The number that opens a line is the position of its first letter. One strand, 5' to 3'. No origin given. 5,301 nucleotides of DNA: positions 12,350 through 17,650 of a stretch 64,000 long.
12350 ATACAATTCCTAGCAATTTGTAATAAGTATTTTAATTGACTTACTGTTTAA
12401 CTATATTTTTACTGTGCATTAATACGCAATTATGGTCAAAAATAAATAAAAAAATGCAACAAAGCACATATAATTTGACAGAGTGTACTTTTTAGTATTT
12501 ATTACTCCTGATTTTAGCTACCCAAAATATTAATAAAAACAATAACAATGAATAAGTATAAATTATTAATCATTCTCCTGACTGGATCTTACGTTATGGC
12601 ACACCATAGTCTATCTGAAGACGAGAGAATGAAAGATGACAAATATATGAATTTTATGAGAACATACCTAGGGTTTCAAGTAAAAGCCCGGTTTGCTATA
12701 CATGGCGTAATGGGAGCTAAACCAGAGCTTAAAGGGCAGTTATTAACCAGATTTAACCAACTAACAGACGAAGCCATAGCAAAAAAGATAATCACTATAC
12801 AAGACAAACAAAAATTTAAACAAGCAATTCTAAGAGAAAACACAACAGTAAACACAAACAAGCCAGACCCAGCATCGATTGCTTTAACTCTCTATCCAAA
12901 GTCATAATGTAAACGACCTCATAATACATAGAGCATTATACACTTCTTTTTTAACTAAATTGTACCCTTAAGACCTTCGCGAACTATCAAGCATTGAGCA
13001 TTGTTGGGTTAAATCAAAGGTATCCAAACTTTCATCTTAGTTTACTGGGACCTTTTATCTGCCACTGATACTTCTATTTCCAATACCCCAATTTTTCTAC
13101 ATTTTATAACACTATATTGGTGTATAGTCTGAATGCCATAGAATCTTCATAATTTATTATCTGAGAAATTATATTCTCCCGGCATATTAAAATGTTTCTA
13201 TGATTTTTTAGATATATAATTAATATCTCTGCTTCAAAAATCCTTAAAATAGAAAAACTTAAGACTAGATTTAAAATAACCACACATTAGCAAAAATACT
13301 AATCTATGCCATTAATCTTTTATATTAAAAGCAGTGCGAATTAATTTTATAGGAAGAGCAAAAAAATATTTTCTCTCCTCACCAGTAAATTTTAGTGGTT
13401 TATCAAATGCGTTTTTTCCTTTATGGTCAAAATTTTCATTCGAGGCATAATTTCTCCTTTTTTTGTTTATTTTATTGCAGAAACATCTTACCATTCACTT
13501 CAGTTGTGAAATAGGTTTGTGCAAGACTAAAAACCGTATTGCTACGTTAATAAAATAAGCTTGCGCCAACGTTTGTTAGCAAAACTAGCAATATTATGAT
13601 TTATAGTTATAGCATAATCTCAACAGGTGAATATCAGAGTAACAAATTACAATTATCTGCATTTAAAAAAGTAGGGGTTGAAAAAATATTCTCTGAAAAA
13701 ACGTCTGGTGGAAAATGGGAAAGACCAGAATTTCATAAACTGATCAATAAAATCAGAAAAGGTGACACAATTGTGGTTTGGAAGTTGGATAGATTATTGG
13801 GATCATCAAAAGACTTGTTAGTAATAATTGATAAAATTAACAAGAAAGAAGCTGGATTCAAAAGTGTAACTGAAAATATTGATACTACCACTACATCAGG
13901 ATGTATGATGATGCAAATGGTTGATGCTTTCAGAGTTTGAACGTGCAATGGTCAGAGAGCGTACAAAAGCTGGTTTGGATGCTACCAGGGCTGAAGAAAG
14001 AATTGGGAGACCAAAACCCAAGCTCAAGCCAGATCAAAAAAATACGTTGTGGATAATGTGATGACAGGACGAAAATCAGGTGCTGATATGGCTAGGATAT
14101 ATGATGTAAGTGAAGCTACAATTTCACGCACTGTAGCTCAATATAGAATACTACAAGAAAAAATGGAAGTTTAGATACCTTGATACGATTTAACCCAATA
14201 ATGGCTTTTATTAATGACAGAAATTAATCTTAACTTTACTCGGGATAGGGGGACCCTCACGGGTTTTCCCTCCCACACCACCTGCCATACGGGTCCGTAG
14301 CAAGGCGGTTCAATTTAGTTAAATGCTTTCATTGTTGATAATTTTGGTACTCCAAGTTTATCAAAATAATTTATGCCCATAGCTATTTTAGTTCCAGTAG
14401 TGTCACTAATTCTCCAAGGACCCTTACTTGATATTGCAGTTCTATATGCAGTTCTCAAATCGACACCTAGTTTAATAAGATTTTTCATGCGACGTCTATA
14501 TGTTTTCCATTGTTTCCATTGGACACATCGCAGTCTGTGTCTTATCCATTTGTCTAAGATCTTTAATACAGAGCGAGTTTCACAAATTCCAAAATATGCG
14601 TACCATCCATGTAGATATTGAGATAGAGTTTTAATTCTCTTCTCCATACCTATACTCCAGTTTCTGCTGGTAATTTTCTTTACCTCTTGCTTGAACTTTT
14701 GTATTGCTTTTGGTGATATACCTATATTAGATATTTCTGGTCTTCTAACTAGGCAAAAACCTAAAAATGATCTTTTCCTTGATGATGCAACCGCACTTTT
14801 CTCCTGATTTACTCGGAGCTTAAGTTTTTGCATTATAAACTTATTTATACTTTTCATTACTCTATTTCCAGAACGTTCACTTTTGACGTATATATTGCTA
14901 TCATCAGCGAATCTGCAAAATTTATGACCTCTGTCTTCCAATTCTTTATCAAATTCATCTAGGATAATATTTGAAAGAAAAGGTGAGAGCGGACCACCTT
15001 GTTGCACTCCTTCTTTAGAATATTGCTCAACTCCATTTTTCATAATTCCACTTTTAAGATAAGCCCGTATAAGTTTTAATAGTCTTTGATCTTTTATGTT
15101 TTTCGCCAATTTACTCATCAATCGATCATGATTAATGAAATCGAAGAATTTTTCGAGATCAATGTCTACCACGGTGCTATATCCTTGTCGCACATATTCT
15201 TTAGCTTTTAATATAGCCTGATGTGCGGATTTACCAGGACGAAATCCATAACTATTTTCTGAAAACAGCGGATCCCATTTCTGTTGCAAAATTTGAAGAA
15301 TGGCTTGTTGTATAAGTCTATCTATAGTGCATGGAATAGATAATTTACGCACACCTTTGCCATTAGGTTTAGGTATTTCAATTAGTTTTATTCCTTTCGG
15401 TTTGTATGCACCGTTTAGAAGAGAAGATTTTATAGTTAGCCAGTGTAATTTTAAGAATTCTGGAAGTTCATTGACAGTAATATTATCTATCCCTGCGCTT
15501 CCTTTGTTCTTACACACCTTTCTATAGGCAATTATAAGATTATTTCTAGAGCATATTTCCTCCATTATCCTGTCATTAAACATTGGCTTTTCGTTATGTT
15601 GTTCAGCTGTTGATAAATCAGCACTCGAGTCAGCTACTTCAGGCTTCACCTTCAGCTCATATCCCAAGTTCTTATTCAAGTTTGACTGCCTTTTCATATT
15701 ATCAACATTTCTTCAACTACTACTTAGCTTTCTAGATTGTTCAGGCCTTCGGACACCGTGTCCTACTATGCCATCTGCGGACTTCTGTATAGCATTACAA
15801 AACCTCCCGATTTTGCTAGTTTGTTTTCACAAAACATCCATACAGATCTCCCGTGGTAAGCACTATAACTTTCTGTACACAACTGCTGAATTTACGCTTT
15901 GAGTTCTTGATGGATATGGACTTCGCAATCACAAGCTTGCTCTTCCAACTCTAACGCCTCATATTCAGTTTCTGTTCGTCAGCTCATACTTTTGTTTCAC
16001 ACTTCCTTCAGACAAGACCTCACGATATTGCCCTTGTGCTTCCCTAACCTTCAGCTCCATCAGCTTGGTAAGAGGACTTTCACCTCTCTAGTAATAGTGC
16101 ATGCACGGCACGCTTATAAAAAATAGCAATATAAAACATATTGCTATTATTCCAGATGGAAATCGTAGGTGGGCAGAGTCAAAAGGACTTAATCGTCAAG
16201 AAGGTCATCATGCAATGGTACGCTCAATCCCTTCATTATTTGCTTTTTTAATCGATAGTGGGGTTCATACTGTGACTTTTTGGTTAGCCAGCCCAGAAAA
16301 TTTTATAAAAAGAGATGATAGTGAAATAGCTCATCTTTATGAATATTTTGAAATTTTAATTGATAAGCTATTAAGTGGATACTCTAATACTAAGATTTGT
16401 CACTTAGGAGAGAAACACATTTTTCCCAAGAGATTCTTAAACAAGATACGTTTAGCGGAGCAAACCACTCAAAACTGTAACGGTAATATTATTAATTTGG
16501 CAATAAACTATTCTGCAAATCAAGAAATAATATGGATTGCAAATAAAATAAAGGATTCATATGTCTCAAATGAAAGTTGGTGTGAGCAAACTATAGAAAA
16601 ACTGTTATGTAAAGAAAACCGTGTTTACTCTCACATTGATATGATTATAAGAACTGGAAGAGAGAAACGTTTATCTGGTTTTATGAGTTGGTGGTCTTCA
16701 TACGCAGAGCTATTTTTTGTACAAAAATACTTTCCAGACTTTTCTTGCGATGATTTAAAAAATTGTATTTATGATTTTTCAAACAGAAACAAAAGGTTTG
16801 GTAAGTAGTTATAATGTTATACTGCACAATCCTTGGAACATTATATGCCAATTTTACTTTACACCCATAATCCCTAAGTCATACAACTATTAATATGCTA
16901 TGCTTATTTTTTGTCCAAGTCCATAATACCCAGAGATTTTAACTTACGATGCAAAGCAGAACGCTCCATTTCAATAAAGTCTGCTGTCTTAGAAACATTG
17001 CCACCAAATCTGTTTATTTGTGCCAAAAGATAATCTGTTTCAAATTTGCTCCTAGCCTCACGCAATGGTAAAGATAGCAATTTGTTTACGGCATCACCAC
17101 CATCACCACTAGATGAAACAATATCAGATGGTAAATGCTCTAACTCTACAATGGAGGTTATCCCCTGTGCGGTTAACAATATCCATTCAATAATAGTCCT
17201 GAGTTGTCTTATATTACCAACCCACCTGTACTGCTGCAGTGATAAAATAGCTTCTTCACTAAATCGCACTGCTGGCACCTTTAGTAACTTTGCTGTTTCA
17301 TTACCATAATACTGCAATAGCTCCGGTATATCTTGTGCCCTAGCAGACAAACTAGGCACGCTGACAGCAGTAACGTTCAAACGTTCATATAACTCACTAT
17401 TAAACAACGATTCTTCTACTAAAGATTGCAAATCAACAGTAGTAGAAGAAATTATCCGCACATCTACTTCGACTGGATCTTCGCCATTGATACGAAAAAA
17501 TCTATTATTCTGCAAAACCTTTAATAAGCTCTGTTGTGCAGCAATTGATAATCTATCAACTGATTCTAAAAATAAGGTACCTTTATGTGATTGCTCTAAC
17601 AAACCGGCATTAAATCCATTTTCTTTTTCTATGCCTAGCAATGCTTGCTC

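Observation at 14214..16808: Divergent cis-prenyltransferase split from its likely original start by the antisense intron; the current ATG is intron-derived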

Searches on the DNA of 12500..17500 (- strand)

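Call 3: search_rna_families(source=window, start=12500, end=17500, threshold=evalue, max_evalue=1, show_alignments=4)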
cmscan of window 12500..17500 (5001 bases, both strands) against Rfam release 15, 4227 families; matches with E-value up to 1: 2.
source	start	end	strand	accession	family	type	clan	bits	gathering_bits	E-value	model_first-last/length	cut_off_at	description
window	15861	16029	-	RF02001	group-II-D1D4-3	Intron;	CL00102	132.4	32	3.6e-28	1-170/170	no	Group II catalytic intron D1-D4-3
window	15744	15819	-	RF01998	group-II-D1D4-1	Intron;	CL00102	54.9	35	3.1e-08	1-84/84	no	Group II catalytic intron D1-D4-1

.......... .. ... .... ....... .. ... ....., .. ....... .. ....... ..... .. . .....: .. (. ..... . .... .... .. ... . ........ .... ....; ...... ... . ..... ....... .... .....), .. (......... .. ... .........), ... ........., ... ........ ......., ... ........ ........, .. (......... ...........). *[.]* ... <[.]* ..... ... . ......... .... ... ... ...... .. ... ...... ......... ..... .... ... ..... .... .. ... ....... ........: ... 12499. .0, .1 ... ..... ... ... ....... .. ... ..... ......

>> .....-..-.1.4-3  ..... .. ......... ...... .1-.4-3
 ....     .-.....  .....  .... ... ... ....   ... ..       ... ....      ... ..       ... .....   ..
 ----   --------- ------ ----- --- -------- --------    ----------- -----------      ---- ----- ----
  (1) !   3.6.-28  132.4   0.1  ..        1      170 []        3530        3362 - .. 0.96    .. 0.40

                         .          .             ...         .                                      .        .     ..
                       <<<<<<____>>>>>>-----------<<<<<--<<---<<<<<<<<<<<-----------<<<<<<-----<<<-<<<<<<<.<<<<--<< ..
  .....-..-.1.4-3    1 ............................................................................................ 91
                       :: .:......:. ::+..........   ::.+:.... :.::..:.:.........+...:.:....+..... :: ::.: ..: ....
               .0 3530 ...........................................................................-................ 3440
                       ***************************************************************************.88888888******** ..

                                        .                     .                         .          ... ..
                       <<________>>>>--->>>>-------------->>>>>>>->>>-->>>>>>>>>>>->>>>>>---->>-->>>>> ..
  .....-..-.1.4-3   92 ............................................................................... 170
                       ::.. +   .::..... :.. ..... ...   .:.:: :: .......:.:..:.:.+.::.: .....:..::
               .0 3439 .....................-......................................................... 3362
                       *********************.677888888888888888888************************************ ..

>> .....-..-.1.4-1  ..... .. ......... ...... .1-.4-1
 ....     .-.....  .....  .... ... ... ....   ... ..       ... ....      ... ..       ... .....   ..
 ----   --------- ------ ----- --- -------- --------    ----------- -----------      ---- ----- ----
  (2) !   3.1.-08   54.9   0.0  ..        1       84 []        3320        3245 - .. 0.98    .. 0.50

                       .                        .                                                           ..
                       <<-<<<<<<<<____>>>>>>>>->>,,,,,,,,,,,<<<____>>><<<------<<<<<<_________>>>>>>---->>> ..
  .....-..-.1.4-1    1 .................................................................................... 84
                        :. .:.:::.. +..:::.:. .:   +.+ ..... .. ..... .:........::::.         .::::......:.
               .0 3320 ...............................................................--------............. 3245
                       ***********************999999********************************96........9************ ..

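Call 14: search_rna_families(sources=[L001, L002, L004, L005, L009], threshold=gathering, show_alignments=10)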
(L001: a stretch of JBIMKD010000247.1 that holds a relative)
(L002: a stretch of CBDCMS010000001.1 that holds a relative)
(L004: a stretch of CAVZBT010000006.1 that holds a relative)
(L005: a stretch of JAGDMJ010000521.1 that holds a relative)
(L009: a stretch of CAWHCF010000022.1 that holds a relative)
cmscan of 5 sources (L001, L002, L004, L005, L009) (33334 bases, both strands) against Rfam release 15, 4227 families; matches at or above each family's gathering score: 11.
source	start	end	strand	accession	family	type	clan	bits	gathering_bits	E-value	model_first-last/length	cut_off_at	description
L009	3512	3680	+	RF02001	group-II-D1D4-3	Intron;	CL00102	129.4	32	1.3e-26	1-170/170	no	Group II catalytic intron D1-D4-3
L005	923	1090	+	RF02001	group-II-D1D4-3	Intron;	CL00102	124.2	32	2.3e-25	1-170/170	no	Group II catalytic intron D1-D4-3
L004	3577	3743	+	RF02001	group-II-D1D4-3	Intron;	CL00102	123.1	32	4.2e-25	1-170/170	no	Group II catalytic intron D1-D4-3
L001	679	848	+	RF02001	group-II-D1D4-3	Intron;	CL00102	121.6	32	1e-24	1-170/170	no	Group II catalytic intron D1-D4-3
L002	3666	3836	+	RF02001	group-II-D1D4-3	Intron;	CL00102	119.5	32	3.2e-24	1-170/170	no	Group II catalytic intron D1-D4-3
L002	3874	3952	+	RF01998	group-II-D1D4-1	Intron;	CL00102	47.4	35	1e-05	1-84/84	no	Group II catalytic intron D1-D4-1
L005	1131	1232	+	RF01998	group-II-D1D4-1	Intron;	CL00102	44.7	35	4.2e-05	1-84/84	no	Group II catalytic intron D1-D4-1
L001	898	978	+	RF01998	group-II-D1D4-1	Intron;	CL00102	44.6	35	4.3e-05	1-84/84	no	Group II catalytic intron D1-D4-1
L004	3786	3933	+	RF01998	group-II-D1D4-1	Intron;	CL00102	43.1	35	9.7e-05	1-84/84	no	Group II catalytic intron D1-D4-1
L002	2330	2430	+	RF02001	group-II-D1D4-3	Intron;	CL00102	37.3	32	0.00028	1-170/170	no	Group II catalytic intron D1-D4-3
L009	3719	3778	+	RF01998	group-II-D1D4-1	Intron;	CL00102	36.2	35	0.0034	1-84/84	no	Group II catalytic intron D1-D4-1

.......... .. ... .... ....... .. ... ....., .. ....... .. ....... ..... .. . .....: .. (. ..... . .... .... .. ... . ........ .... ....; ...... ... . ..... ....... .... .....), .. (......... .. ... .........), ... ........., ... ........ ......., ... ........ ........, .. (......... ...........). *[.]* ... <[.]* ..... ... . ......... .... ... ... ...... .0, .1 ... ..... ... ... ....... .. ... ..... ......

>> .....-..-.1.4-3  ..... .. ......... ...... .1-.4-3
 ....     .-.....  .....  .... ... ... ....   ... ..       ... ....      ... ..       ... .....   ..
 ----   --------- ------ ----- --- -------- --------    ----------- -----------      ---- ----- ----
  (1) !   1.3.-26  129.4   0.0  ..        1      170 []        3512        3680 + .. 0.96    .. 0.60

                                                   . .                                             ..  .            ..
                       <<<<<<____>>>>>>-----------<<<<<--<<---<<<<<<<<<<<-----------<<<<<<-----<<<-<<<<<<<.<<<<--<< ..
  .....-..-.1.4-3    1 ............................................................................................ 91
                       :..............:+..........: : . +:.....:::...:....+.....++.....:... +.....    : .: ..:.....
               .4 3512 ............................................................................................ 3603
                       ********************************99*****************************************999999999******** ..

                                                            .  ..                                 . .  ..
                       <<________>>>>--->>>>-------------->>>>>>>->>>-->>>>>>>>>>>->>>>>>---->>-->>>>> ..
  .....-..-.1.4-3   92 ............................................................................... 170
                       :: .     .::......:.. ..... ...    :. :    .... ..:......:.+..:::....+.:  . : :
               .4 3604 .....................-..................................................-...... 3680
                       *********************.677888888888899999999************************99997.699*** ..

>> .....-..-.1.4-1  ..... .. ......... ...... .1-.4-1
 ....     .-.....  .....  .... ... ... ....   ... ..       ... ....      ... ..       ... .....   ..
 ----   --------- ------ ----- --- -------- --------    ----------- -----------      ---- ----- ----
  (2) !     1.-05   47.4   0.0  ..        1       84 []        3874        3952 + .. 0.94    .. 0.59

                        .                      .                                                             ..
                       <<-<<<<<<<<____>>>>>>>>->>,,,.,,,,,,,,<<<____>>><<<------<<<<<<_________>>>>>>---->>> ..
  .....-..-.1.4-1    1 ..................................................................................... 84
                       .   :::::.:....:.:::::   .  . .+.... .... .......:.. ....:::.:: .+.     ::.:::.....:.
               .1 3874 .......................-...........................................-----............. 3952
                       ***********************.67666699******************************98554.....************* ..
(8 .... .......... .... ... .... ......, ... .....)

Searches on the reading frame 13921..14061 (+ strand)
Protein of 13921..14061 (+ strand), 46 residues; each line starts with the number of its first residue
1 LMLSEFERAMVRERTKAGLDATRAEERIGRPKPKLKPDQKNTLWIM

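Call 4: search_protein_families(library=pfam, proteins=[window:13921-14061:+], max_evalue=0.01)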
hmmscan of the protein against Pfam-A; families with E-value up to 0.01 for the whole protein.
window:13921-14061:+ (46 aa): 1 family
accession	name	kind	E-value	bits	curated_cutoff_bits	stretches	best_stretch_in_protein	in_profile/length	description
PF00239.26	Resolvase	-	0.00088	19.8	23.3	1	2-27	119-144/145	Resolvase, N terminal domain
